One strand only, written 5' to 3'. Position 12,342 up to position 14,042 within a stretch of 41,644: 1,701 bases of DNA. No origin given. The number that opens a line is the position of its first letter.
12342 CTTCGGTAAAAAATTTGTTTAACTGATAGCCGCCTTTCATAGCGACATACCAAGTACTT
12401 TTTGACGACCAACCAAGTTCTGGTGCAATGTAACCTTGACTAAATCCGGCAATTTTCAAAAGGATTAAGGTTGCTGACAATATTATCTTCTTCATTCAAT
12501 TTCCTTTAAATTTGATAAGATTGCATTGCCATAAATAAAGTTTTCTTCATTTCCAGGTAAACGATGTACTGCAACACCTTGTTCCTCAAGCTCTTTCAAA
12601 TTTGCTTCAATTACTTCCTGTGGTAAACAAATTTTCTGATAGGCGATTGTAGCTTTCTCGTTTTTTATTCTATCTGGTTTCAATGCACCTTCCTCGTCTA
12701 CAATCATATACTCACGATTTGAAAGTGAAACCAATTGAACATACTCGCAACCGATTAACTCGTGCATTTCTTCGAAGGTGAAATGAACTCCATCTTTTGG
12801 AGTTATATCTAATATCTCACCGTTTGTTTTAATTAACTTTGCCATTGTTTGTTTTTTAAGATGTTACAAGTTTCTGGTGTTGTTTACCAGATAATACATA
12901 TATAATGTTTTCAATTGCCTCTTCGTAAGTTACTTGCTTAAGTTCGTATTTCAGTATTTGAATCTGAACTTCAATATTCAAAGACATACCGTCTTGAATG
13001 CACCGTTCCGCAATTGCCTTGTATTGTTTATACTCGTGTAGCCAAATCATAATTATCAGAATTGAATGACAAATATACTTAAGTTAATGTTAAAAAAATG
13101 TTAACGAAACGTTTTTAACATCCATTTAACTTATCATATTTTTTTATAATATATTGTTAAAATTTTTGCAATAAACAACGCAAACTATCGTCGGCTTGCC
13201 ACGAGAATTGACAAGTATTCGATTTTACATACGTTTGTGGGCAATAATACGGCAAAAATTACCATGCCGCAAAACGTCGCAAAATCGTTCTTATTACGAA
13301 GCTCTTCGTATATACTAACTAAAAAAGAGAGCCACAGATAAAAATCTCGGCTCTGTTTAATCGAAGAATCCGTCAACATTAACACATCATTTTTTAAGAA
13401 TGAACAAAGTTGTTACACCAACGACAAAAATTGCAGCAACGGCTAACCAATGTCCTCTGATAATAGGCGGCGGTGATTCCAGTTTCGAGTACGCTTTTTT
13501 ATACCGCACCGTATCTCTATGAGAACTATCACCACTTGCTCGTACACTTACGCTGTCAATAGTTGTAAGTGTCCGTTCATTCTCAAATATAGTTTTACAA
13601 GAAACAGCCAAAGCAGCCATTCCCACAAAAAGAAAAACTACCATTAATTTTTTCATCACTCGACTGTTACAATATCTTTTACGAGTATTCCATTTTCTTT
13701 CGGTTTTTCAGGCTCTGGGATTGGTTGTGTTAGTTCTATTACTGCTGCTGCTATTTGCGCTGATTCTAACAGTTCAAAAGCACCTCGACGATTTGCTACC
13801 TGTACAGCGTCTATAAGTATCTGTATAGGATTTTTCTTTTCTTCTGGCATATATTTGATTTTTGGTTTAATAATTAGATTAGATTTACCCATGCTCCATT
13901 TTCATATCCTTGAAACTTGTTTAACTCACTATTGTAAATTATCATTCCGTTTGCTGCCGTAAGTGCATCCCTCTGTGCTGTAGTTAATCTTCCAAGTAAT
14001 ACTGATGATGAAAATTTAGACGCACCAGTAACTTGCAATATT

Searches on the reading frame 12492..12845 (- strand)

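Call 30: search_protein_families(library=phrogs, proteins=[window:12492-12845:-], max_evalue=0.001)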
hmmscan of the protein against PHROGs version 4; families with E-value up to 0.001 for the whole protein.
window:12492-12845:- (117 aa): 1 family
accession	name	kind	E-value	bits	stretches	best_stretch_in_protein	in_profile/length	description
phrog_18340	-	unknown function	5.3e-11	43.2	1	1-70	1-68/90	-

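Call 64: search_protein_families(library=pfam, proteins=[window:12492-12845:-], max_evalue=0.1)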
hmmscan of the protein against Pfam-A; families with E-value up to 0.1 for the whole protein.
window:12492-12845:- (117 aa): 1 family
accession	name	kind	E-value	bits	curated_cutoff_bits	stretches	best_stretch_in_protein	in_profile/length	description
PF12957.13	DUF3846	-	0.0015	19.1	27.5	1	22-60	17-57/103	Domain of unknown function (DUF3846)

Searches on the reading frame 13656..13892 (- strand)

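Call 96: search_protein_families(library=pfam, proteins=[window:13656-13892:-], max_evalue=0.1)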
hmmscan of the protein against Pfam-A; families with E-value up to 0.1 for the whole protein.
window:13656-13892:- (78 aa): 1 family
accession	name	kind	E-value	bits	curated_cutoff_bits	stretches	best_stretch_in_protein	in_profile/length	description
PF17129.9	Peptidase_M99_C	-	0.099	13.3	27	0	32-72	24-64/100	C-terminal domain of metallo-carboxypeptidase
